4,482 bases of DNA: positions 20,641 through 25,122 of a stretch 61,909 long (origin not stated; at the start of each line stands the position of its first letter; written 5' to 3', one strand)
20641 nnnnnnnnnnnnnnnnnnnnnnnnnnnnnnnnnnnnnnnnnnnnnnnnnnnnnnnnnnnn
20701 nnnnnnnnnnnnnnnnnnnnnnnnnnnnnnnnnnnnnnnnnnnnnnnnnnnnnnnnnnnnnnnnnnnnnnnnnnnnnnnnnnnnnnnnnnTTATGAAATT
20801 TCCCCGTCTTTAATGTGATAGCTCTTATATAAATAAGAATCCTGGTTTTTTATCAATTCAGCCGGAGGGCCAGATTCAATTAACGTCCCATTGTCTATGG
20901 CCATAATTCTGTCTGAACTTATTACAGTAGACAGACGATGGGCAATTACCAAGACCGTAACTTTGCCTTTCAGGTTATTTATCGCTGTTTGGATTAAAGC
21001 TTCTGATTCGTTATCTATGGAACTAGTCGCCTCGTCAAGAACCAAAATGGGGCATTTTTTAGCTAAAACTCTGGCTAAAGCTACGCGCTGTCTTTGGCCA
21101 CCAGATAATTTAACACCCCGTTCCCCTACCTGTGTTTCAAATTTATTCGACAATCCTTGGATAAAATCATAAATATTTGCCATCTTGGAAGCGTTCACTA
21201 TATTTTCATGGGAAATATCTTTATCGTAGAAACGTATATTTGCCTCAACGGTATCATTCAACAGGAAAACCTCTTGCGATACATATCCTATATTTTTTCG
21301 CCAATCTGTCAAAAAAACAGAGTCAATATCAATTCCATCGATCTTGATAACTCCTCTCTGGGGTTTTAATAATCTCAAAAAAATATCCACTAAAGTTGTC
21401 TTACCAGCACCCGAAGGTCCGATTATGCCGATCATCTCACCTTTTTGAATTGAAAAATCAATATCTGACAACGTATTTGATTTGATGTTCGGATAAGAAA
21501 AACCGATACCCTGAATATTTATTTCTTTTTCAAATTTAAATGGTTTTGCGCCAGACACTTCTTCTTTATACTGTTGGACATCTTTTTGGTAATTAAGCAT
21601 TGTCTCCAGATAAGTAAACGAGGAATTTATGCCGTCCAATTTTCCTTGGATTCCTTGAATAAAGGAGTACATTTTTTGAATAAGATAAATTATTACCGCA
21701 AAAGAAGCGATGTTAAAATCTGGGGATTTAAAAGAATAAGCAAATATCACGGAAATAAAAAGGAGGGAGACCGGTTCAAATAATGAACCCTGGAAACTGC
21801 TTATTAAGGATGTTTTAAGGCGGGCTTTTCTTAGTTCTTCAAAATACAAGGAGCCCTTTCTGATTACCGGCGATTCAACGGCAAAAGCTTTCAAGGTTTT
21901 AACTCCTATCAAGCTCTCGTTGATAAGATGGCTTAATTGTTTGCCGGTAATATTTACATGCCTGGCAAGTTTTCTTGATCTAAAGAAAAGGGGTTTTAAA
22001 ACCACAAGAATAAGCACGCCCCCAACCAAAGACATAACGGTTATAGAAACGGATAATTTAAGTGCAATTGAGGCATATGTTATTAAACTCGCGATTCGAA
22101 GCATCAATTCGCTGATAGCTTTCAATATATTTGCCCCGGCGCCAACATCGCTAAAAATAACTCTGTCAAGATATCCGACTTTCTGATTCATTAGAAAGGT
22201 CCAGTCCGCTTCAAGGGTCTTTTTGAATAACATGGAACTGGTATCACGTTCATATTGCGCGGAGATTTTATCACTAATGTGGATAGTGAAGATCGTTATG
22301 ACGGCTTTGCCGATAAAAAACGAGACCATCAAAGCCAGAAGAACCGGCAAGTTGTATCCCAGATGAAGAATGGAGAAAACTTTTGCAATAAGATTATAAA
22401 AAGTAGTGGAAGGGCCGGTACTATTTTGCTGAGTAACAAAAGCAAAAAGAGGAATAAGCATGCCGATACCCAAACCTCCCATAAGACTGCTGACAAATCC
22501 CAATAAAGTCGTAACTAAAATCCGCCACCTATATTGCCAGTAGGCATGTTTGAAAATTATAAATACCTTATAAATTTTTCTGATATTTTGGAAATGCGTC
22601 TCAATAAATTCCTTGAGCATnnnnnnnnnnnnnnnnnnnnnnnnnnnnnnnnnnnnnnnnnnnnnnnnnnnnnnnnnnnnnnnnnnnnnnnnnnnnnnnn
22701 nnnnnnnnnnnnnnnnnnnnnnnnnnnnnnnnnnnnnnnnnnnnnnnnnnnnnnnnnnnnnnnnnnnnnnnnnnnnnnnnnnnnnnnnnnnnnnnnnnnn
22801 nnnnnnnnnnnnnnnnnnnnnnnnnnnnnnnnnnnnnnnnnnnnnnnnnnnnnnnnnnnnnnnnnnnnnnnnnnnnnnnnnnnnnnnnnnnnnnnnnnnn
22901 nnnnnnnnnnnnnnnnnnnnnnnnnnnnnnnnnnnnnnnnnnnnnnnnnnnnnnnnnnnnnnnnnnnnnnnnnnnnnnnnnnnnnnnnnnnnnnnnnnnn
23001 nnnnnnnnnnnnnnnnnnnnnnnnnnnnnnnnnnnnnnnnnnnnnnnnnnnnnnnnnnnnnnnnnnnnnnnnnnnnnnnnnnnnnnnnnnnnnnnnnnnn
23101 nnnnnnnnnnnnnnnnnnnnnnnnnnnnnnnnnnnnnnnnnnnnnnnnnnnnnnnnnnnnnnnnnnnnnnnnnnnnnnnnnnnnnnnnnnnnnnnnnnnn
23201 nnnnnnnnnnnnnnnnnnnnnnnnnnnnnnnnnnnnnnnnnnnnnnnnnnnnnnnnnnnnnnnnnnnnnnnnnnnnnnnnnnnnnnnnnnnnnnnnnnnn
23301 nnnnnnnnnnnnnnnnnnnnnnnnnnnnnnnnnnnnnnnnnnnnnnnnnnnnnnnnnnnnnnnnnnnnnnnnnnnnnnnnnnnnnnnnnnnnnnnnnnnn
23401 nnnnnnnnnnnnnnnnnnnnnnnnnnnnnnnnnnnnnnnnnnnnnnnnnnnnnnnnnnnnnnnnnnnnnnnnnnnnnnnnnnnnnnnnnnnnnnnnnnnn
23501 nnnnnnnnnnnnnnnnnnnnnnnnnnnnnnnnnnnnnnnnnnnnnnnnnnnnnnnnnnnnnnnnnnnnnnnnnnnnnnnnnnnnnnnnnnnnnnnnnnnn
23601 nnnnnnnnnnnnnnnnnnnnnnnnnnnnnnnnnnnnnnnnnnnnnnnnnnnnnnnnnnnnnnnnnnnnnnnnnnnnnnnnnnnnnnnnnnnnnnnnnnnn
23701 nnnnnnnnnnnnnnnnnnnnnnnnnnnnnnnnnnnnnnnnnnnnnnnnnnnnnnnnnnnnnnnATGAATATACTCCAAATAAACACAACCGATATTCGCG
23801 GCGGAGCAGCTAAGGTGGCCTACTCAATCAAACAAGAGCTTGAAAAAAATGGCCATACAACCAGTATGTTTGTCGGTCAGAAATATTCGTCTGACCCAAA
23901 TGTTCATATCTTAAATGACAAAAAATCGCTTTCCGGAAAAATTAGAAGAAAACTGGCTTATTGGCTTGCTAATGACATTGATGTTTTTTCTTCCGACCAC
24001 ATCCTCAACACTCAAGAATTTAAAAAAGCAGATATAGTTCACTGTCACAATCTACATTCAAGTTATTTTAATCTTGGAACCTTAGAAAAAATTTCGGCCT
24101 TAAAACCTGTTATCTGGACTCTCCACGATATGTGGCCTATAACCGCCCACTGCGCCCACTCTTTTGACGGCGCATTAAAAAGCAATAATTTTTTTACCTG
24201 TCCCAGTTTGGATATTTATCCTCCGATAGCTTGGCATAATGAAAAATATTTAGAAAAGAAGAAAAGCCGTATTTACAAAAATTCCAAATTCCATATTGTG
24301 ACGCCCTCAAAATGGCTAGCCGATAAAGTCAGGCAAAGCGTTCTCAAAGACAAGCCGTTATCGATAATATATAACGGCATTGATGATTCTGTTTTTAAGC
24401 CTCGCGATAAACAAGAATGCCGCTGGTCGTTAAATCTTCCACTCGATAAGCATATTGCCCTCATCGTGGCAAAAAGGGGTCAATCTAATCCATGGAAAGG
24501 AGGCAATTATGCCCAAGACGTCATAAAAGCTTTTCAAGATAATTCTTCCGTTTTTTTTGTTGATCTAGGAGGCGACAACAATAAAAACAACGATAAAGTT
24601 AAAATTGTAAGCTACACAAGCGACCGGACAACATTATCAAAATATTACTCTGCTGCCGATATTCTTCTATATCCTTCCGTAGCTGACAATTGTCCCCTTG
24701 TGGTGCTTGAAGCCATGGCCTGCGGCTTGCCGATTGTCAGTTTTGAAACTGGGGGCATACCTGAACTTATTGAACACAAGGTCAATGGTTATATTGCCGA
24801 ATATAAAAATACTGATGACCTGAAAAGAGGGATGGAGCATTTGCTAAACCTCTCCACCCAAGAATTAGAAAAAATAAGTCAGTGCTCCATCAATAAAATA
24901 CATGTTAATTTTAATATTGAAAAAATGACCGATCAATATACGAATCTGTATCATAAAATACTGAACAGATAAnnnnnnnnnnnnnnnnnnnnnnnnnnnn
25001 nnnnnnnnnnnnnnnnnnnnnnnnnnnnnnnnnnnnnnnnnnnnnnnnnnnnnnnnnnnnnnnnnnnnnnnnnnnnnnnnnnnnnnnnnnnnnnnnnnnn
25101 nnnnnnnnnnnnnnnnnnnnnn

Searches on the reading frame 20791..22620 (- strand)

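Call 27: search_protein_families(library=pfam, max_evalue=0.001, proteins=[window:20791-22620:-])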
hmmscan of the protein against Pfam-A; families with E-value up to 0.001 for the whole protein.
window:20791-22620:- (609 aa): 6 families
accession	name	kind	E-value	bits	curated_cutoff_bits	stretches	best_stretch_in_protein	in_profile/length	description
PF00005.33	ABC_tran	-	4.5e-34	118.4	25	1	384-533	1-137/137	ABC transporter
PF00664.28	ABC_membrane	-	1.1e-11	45.4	28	1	45-309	12-259/274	ABC transporter transmembrane region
PF02463.25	SMC_N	-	1.9e-08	34.5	40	1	396-575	26-211/220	RecF/RecN/SMC N terminal domain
PF13555.12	AAA_29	-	2.9e-05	24.2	27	1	388-422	16-50/61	P-loop containing region of AAA domain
PF13191.12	AAA_16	-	3.8e-05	24.7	32.6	1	394-559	24-167/167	AAA ATPase domain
PF13401.12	AAA_22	-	0.00018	22.3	27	1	396-560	7-123/130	AAA domain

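Call 63: search_protein_families(library=ncbifam, max_evalue=0.001, proteins=[window:20791-22620:-])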
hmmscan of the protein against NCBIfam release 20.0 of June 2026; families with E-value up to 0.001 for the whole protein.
window:20791-22620:- (609 aa): 187 families (the best 25 are shown)
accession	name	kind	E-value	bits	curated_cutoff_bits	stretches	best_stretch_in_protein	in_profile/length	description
NF045513.1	HepA_fam_ABC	equivalog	7.6e-92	308.7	725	1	16-600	18-605/610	heterocyst formation ABC transporter subunit HepA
TIGR02203.1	MsbA_lipidA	equivalog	3.1e-88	296.7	602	1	77-596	40-562/572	lipid A export permease/ATP-binding protein MsbA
TIGR02204.1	MsbA_rel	hypoth_equivalog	1.1e-82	278.5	780.4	1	92-596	62-568/576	ABC transporter, permease/ATP-binding protein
NF010178.0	PRK13657.1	equivalog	7.6e-79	265.7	733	1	90-595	54-562/588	glucan ABC transporter ATP-binding protein/ permease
NF008381.0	PRK11176.1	equivalog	8.8e-74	248.9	867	1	94-596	71-572/582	lipid A ABC transporter ATP-binding protein/permease MsbA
TIGR03375.1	type_I_sec_LssB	subfamily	2.1e-71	241.2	693.1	1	102-593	199-692/696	type I secretion system permease/ATPase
TIGR02857.1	CydD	equivalog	8.1e-71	239.5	435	1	78-574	30-528/529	thiol reductant ABC exporter subunit CydD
TIGR03796.1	NHLM_micro_ABC1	equivalog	2.5e-70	237.6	853.3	1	92-596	194-705/710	NHLP family bacteriocin export ABC transporter peptidase/permease/ATPase subunit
NF052233.1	CphA_assoc_ABC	equivalog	6.5e-69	233.1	880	1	93-601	236-740/766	cyanophycin metabolism-associated ABC transporter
TIGR00958.1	3a01208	subfamily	2e-68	231.3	874.6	1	97-596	206-707/711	antigen peptide transporter 2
TIGR01192.1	chvA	subfamily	3.5e-67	227.4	585.4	1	179-595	144-562/585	glucan export ABC transporter ATP-binding protein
TIGR01846.1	type_I_sec_HlyB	subfamily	4.8e-67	226.8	725.55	1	74-597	162-686/694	type I secretion system permease/ATPase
NF050066.1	LPSTprtrPglK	equivalog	1.6e-66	224.9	1000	1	18-578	4-558/558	BC-type lipopolysaccharide transporter PglK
TIGR03797.1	NHLM_micro_ABC2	equivalog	1.4e-63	215.5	709.4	1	118-593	202-675/686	NHLP bacteriocin export ABC transporter permease/ATPase subunit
TIGR01842.1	type_I_sec_PrtD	subfamily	1.8e-58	198.4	510.15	1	334-591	290-542/544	type I secretion system permease/ATPase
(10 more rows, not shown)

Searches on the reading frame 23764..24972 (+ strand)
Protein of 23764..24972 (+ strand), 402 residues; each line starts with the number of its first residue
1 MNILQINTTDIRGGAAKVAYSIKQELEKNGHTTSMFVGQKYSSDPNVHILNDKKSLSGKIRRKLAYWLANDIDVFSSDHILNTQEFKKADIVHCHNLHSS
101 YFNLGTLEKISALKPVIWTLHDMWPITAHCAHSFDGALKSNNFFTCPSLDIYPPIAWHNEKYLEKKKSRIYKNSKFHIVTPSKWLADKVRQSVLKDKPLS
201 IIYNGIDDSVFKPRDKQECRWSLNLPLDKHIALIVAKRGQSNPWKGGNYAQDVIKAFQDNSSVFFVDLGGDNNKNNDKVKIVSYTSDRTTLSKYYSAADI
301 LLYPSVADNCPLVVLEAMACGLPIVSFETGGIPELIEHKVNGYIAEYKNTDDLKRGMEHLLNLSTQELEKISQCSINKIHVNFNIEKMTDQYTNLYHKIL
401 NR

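Call 27: search_protein_families(library=pfam, max_evalue=0.001, proteins=[window:23764-24972:+])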
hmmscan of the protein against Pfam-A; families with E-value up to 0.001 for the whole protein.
window:23764-24972:+ (402 aa): 5 families
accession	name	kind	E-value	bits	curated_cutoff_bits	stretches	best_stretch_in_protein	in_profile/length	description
PF00534.26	Glycos_transf_1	-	2.8e-22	79.5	26.4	1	272-370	68-164/172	Glycosyl transferases group 1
PF13692.12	Glyco_trans_1_4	-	2.3e-21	77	27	1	276-362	58-141/142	Glycosyl transferases group 1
PF13439.12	Glyco_transf_4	-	5.8e-16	59.4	28.5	1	13-209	2-169/170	Glycosyltransferase Family 4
PF20706.3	GT4-conflict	-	1.9e-09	37.4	26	1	275-343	259-327/385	Family 4 Glycosyltransferase in conflict systems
PF13524.12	Glyco_trans_1_2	-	0.00071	20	25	0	290-389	39-139/144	Glycosyl transferase-like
